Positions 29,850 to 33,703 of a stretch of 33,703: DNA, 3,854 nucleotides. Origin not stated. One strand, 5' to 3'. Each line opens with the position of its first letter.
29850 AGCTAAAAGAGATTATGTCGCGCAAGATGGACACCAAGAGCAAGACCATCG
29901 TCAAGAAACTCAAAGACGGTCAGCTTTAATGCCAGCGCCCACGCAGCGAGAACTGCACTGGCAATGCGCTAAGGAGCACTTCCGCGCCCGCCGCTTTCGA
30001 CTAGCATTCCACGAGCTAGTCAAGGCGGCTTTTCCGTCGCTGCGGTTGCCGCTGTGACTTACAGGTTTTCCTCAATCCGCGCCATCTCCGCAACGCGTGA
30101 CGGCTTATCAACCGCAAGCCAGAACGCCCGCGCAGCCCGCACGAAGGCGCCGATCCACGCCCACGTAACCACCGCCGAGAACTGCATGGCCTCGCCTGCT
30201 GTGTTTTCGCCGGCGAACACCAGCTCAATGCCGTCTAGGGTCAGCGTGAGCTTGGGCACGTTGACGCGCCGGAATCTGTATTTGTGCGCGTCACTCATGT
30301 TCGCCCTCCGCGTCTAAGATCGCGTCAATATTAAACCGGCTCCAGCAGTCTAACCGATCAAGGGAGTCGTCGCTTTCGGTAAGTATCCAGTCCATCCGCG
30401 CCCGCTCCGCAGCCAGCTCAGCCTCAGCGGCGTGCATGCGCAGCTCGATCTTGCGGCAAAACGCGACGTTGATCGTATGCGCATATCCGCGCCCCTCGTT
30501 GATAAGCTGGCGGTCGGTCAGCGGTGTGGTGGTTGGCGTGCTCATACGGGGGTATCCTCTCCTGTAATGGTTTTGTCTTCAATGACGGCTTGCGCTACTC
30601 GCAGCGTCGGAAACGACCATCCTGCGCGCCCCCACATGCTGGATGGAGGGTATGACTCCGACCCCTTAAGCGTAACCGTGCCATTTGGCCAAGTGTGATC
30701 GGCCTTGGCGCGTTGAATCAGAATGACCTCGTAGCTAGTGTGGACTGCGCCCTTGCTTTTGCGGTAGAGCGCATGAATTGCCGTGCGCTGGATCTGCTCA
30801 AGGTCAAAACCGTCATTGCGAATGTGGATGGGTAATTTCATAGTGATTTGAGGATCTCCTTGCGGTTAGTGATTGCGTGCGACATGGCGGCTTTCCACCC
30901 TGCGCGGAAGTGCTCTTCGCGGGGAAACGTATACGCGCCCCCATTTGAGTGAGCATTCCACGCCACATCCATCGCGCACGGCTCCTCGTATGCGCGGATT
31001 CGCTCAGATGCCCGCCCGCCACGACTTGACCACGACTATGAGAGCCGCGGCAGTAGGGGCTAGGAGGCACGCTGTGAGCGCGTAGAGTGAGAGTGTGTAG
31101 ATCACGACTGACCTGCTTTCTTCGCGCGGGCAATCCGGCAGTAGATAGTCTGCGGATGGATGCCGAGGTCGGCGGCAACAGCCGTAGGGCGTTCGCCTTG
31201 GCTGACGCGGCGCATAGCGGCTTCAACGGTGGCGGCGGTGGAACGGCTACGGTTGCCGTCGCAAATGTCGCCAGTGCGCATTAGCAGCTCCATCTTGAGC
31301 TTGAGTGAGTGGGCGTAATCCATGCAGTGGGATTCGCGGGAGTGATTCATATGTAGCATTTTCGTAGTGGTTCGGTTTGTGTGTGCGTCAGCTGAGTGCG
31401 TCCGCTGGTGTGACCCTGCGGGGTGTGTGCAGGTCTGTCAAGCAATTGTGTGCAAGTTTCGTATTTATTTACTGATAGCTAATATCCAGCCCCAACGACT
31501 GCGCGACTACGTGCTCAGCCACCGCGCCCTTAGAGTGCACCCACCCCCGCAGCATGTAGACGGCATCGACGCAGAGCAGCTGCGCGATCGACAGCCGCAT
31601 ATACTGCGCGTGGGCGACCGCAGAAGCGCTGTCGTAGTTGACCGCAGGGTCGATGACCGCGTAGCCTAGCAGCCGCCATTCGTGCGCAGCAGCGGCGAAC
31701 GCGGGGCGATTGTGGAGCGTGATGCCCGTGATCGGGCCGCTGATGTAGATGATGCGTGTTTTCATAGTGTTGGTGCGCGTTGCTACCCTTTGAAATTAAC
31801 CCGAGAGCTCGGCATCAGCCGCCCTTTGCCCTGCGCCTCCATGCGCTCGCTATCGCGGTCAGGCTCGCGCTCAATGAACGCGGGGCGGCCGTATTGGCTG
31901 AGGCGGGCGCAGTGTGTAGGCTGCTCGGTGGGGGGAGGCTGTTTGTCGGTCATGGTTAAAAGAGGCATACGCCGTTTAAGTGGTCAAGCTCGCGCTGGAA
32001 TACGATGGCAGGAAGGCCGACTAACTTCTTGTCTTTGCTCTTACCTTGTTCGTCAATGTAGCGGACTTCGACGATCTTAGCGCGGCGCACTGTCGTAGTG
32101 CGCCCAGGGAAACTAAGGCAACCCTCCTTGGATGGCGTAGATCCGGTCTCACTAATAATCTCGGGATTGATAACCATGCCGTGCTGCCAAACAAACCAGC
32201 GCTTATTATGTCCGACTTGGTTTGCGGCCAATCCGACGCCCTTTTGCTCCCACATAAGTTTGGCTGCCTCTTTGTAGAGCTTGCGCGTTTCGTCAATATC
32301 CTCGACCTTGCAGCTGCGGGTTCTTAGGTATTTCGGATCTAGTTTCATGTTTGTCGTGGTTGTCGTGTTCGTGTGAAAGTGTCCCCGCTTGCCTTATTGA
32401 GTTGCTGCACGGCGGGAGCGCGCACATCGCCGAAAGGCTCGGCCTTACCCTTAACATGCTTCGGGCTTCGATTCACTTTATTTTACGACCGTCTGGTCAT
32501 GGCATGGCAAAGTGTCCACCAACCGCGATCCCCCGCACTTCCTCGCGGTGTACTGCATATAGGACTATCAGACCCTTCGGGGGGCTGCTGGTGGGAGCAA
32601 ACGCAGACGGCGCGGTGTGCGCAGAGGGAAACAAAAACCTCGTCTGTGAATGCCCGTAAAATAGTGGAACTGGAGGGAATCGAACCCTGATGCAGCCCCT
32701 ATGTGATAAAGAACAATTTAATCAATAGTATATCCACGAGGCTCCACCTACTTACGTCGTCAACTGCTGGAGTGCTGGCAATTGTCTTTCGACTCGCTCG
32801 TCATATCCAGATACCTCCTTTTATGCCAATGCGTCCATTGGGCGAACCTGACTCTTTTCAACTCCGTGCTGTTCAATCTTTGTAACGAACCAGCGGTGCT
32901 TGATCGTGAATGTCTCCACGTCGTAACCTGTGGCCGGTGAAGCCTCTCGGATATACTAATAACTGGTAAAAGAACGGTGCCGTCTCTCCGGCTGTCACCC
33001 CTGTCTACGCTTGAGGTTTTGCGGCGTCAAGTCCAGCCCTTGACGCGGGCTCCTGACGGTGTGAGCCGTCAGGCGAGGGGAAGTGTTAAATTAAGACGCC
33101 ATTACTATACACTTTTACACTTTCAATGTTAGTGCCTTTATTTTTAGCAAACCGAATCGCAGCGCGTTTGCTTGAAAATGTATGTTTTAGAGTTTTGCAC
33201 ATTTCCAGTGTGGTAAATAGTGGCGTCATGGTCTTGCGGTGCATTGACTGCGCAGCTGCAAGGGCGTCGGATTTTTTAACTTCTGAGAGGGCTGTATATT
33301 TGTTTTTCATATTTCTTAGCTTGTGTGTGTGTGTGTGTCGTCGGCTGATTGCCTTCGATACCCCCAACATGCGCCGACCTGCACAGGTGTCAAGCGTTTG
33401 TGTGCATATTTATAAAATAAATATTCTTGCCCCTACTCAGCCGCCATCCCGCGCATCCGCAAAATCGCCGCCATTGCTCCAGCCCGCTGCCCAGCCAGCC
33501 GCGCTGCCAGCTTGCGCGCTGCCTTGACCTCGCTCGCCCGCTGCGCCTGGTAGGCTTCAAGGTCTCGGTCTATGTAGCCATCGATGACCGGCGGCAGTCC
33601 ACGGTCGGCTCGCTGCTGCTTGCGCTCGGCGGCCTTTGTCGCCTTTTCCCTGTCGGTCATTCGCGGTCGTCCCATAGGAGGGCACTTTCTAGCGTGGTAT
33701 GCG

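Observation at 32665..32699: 35-nt minihelix that mimics the tRNA-like domain of tmRNA and carries the alanine identity set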

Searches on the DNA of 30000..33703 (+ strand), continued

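Call 64: search_rna_families(sources=[L347, L345, L142], threshold=gathering)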
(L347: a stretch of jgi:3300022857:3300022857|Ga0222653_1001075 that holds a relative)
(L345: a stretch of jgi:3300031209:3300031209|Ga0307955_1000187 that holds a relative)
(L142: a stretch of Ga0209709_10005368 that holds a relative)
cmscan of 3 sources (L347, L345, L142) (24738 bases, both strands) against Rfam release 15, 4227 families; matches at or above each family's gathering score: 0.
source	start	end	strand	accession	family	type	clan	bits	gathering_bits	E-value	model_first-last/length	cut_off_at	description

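Call 71: build_rna_model(alignment_id=A3, structure=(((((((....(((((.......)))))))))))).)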
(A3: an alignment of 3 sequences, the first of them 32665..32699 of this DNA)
Model R1 built from alignment A3 (3 sequences, 36 columns); structure: as given.
model positions 35; base pairs 12; branch points 0; effective number of sequences 3; information 1.17 bits per position. Calibrated on 0.2 Mb of random sequence (short: E-values are rough).
structure used (alignment columns):
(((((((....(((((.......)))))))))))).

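Call 73: search_with_rna_model(model_id=R1, sources=[window, L008, L009, L010, L011, L012, L013, L014, L015, L016, L017, L018, L019, L020, L021, L022, L023, L024, L025, L026, L027, L028, L029, L030, L031, L032, L033, L034, L035, L036, L037, L038, L039, L040, L041, L042, L043, L044, L045, L046, L047, L048, L049, L050, L051, L052, L053, L054, L055, L056, L057, L058, L059, L060, L061, L062, L063, L064, L065, L066, L067, L068, L069, L070, L071, L072, L073, L074, L075, L076, L077, L078, L079, L080, L081, L082, L083, L084, L085, L086, L087, L088, L089, L090, L091, L345, L347, L351], max_evalue=1, show_alignments=6)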
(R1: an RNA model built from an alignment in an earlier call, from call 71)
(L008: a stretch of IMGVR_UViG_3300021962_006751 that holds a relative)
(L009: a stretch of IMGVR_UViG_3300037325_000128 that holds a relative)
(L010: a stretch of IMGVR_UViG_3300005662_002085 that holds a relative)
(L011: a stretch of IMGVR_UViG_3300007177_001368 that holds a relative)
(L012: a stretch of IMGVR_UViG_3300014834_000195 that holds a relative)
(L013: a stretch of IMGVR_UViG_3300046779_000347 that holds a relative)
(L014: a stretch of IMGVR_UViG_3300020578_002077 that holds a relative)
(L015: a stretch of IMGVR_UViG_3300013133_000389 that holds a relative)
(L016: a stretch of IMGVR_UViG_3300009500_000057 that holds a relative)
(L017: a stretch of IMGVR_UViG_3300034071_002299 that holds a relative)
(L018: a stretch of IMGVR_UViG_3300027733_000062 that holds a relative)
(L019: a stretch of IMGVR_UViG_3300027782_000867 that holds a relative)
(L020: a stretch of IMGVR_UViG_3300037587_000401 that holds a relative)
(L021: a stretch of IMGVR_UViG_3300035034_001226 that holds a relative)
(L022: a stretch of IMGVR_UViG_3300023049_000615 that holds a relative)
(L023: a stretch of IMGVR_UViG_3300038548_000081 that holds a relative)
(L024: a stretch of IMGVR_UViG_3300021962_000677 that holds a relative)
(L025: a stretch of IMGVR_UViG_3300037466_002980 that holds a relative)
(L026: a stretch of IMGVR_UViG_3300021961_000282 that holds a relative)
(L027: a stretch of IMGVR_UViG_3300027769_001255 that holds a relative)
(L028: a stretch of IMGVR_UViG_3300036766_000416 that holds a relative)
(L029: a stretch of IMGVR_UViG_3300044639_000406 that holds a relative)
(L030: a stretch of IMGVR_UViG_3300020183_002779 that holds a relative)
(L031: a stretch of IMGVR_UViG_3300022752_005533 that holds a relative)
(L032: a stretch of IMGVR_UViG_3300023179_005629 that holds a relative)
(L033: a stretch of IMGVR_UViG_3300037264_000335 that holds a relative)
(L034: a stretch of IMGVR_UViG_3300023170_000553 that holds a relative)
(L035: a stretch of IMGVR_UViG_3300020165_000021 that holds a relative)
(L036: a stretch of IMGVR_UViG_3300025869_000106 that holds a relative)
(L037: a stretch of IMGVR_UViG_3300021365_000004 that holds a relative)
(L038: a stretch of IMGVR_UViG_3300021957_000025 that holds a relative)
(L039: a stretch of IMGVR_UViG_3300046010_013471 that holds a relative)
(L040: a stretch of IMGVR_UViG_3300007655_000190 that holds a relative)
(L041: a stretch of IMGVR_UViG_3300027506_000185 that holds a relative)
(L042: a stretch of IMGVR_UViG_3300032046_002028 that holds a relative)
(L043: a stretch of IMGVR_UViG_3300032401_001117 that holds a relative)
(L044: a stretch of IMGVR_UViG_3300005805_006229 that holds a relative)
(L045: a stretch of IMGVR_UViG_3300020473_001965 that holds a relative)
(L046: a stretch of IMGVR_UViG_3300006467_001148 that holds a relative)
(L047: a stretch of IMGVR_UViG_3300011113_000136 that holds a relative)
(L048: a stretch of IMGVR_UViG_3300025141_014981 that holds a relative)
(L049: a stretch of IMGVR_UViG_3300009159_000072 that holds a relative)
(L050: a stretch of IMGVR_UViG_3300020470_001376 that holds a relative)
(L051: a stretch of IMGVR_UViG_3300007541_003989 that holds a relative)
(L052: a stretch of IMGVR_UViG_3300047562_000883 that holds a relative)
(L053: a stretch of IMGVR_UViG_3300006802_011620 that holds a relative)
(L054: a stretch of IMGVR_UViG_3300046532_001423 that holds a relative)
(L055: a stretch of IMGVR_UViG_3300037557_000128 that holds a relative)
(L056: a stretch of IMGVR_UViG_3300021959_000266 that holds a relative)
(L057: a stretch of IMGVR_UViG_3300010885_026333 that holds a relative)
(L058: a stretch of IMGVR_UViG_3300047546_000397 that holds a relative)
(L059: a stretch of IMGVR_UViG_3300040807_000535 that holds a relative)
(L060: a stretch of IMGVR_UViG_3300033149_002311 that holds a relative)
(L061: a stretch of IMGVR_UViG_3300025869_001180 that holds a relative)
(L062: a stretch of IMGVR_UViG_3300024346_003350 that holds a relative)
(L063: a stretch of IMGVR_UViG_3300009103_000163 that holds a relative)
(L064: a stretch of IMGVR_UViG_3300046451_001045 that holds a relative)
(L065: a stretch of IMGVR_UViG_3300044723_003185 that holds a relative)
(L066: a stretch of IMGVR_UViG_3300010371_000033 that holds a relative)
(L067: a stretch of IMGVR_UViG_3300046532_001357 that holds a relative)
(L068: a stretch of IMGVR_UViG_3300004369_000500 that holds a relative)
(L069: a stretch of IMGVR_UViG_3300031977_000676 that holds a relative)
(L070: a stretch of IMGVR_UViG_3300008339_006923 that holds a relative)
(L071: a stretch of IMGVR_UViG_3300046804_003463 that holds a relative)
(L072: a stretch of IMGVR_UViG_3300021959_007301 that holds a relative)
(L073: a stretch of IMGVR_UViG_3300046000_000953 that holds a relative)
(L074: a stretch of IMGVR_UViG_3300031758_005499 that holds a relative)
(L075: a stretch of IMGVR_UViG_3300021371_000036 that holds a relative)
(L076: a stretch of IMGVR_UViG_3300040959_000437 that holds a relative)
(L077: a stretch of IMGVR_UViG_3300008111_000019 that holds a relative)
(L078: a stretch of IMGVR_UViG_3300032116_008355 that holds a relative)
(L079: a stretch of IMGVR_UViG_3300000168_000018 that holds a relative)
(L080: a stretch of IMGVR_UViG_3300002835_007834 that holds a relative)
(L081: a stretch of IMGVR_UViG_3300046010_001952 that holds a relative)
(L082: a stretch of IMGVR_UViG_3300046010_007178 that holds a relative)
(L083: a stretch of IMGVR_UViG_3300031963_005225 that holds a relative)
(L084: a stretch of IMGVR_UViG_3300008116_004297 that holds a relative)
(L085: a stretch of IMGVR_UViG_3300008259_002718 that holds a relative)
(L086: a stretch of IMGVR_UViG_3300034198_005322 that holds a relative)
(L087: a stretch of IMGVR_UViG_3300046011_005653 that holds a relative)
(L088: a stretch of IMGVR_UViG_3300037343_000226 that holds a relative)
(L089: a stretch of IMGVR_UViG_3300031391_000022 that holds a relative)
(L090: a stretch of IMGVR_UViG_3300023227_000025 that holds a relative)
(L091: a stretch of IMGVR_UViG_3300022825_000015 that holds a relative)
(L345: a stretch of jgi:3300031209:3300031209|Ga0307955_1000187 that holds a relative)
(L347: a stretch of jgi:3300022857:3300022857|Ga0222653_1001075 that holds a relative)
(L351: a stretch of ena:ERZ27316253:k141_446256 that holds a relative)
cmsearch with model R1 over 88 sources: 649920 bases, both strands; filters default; matches with E-value up to 1: 6.
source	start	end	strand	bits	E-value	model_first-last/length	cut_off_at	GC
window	32665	32699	-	53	5.6e-10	1-35/35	no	0.6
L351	2567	2601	+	53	5.6e-10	1-35/35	no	0.6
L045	5748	5776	+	23.2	0.019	1-35/35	no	0.76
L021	4493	4511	+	17.9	0.41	9-27/35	no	0.58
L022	4493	4511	+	17.9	0.41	9-27/35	no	0.58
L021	7700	7718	+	16.5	0.94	9-27/35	no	0.42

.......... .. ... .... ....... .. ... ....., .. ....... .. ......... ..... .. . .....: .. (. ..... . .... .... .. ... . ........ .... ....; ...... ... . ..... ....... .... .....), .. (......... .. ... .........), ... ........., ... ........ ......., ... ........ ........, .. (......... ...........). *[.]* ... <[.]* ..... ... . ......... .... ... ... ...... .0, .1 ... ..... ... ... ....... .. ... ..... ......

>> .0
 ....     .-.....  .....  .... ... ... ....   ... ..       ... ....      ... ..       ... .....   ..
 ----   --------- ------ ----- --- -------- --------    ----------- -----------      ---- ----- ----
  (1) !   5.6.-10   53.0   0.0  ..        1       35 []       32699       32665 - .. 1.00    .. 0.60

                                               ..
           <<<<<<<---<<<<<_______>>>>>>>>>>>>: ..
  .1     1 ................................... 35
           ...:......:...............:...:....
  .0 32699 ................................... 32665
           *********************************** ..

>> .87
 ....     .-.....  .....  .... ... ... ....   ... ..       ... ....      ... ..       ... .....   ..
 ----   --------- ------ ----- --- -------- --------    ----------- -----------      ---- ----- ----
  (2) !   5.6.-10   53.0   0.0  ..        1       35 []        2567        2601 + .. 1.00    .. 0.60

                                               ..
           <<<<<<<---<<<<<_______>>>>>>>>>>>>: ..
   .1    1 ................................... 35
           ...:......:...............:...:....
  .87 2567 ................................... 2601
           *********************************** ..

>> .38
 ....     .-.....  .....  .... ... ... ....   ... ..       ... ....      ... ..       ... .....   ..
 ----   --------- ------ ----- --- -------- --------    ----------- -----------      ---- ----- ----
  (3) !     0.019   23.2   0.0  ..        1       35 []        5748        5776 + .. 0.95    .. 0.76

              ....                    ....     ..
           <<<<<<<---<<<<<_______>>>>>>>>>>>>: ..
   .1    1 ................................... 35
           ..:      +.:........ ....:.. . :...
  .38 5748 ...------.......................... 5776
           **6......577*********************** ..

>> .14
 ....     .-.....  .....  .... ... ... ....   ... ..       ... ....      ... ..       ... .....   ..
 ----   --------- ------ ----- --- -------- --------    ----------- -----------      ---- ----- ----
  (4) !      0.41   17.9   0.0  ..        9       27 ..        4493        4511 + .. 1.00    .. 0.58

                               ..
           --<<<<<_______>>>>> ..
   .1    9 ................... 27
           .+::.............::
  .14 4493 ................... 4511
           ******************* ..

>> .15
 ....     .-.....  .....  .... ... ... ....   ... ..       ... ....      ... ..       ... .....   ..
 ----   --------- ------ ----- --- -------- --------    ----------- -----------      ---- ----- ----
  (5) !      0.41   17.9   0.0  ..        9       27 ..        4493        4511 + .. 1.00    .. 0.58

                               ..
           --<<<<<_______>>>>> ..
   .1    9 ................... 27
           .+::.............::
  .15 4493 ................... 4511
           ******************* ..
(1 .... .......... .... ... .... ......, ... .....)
